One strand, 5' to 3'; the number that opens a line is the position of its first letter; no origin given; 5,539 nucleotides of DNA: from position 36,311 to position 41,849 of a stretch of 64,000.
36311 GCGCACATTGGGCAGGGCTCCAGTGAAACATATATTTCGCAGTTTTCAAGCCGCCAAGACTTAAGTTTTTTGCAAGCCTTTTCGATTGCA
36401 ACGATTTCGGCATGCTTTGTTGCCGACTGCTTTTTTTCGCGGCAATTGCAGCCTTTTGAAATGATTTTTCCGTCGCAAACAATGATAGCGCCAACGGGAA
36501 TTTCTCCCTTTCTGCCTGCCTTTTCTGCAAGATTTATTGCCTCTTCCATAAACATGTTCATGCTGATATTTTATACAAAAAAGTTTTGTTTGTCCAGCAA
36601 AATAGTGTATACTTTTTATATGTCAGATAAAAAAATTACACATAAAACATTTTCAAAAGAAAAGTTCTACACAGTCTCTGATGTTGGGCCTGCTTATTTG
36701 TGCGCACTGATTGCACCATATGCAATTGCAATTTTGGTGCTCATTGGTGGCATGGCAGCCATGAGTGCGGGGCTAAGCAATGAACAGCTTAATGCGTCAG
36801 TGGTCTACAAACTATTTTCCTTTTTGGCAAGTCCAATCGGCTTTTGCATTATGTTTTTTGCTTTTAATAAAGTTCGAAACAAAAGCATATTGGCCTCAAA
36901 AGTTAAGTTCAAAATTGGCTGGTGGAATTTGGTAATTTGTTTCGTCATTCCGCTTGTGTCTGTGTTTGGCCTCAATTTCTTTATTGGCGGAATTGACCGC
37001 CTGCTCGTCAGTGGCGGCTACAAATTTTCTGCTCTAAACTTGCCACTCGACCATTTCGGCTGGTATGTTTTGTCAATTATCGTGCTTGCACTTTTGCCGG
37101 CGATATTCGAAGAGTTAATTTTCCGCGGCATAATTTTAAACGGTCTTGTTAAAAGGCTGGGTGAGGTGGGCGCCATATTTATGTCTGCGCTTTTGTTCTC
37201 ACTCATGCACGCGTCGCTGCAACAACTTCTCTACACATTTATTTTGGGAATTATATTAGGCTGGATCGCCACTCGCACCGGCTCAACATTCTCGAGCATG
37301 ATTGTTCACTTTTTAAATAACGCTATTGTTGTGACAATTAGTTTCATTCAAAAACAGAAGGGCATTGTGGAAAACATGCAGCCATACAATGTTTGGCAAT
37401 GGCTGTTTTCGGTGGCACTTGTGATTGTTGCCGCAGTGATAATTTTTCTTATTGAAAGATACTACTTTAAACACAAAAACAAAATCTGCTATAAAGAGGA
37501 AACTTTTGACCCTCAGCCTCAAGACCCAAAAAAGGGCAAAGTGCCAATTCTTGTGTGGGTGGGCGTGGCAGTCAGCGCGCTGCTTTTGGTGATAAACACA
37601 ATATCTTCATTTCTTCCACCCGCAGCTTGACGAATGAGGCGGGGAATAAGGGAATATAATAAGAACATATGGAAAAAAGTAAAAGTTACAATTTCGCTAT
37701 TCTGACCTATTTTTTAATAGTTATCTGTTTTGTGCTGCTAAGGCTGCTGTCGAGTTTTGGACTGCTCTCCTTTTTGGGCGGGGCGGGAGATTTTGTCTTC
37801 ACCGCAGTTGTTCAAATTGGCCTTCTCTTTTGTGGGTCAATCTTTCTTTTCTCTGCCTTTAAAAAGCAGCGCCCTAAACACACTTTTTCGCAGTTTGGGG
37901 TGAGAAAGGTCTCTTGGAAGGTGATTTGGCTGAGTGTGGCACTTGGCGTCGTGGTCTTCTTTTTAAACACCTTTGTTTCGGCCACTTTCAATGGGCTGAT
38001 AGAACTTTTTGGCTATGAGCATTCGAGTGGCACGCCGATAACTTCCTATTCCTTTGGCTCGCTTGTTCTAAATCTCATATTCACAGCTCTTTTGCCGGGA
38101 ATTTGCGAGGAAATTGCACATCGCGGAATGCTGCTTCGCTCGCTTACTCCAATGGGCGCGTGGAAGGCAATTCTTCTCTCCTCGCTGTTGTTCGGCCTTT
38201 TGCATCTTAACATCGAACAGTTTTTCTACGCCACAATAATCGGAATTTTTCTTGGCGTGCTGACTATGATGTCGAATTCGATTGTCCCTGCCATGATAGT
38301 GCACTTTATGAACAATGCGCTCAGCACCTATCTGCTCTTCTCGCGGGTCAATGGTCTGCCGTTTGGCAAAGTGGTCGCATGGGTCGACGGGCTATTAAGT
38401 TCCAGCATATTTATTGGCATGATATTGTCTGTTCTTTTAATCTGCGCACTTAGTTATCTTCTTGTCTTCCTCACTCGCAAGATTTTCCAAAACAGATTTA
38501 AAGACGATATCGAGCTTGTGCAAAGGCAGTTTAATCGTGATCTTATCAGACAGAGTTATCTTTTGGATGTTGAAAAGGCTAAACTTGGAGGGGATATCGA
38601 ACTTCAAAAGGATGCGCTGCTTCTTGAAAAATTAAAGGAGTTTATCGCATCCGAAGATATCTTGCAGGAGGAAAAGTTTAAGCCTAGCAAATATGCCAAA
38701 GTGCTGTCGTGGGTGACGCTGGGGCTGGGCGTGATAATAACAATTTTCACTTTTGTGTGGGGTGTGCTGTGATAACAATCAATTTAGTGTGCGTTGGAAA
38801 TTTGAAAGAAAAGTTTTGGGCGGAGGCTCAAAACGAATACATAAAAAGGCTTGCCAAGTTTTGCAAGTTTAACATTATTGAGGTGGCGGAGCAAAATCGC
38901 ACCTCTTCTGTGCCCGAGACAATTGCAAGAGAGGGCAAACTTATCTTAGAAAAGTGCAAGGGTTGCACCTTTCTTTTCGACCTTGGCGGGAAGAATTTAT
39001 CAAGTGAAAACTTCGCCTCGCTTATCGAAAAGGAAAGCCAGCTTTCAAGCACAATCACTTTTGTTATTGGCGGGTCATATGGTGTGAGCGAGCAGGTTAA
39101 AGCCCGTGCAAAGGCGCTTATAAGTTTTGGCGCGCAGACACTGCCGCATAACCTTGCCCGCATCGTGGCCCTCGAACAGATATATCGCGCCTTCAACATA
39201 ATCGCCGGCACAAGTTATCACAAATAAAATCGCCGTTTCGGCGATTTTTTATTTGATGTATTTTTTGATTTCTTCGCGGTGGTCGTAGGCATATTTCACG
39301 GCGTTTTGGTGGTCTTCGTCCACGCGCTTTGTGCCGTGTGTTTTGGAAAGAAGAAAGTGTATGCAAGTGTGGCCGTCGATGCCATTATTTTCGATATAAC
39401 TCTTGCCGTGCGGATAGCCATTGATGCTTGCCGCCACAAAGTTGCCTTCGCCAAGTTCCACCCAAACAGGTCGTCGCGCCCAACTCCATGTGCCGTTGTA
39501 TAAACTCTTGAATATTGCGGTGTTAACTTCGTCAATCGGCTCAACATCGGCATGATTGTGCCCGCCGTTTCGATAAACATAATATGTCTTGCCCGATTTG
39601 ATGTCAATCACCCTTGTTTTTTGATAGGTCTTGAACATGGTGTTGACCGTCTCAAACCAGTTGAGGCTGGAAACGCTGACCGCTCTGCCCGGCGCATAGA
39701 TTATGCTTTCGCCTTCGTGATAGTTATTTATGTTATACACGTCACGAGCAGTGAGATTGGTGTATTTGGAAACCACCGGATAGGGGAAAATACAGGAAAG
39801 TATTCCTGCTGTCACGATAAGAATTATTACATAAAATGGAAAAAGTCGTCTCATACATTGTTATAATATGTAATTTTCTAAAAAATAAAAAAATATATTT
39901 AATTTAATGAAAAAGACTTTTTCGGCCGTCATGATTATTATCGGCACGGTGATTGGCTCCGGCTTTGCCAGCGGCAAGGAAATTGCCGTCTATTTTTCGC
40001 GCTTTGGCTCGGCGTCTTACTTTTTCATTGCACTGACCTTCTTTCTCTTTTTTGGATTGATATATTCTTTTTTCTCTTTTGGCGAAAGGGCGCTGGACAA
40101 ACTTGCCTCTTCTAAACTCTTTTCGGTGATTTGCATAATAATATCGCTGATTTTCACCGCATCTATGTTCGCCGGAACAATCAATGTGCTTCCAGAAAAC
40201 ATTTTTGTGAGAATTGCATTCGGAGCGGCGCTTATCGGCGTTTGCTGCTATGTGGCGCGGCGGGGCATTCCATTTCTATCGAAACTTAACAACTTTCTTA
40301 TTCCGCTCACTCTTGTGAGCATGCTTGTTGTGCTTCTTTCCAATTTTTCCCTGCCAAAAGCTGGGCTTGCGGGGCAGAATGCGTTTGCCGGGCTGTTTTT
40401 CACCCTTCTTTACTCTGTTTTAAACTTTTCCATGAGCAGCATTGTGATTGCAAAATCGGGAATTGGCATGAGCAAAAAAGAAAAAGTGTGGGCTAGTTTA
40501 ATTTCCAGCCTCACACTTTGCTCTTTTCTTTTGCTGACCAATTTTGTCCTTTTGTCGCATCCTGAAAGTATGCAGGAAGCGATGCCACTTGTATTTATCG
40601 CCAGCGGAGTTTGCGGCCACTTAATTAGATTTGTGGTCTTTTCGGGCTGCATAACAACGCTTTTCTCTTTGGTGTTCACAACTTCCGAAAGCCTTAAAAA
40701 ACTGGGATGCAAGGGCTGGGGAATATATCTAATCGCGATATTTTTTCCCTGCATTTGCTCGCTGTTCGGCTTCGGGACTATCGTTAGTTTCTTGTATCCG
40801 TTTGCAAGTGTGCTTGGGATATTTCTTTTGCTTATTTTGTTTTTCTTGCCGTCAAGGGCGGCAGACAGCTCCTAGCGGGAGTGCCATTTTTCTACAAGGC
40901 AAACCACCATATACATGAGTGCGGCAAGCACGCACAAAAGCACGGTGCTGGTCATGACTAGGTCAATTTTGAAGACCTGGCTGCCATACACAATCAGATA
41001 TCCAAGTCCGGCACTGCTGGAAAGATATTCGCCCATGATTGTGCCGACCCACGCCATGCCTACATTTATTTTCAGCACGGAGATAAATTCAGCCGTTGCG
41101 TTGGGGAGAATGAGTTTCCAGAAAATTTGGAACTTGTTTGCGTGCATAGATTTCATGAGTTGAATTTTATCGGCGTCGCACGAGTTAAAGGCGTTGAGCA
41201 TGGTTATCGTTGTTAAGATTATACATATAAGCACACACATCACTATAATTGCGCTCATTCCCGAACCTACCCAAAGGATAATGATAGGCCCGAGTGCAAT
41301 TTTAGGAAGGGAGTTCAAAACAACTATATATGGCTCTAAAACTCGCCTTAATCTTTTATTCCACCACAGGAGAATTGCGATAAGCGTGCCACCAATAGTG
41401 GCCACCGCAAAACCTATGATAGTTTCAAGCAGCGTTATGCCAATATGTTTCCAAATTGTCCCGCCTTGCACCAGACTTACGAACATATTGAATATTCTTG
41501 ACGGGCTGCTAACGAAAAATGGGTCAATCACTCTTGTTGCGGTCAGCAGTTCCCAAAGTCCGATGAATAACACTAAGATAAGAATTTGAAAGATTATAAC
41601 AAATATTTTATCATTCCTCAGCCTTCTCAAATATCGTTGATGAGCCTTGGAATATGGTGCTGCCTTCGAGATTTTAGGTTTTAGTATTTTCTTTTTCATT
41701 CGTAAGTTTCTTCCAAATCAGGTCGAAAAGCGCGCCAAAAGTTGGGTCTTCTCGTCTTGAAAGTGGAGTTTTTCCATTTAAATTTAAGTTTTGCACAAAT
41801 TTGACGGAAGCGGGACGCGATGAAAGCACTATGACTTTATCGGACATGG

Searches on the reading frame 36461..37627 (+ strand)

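Call 55: search_protein_families(library=pfam, proteins=[window:36461-37627:+], max_evalue=0.00001)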
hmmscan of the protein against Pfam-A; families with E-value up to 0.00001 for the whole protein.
window:36461-37627:+ (389 aa): 1 family
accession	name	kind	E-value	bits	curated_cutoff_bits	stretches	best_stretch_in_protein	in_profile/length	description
PF02517.21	Rce1-like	-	2.7e-22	79.3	22.4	1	201-289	3-93/93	Type II CAAX prenyl endopeptidase Rce1-like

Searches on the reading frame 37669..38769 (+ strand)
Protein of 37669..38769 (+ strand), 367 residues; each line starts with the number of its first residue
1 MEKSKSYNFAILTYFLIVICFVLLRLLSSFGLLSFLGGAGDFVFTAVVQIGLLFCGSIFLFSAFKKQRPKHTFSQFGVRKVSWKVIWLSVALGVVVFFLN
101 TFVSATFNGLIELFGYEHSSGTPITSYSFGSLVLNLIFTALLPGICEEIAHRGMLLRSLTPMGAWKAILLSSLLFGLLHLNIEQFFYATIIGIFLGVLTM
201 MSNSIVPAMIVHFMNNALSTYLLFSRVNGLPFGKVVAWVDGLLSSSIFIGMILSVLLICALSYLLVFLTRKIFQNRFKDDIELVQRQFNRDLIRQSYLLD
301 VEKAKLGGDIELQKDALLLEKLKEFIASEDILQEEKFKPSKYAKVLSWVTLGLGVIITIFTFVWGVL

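Call 55: search_protein_families(library=pfam, proteins=[window:37669-38769:+], max_evalue=0.00001)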
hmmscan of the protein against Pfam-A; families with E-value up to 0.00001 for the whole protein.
window:37669-38769:+ (367 aa): 1 family
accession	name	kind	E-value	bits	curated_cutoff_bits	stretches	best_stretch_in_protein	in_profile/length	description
PF02517.21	Rce1-like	-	2.9e-21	76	22.4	1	131-218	3-93/93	Type II CAAX prenyl endopeptidase Rce1-like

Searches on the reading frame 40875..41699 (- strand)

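Call 56: search_protein_families(library=pfam, proteins=[window:40875-41699:-], max_evalue=0.00001)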
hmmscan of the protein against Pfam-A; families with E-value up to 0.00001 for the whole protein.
window:40875-41699:- (275 aa): 1 family
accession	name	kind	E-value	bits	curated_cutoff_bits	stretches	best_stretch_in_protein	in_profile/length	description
PF00528.27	BPD_transp_1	-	7e-27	94.8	26.4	1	102-269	3-170/184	Binding-protein-dependent transport system inner membrane component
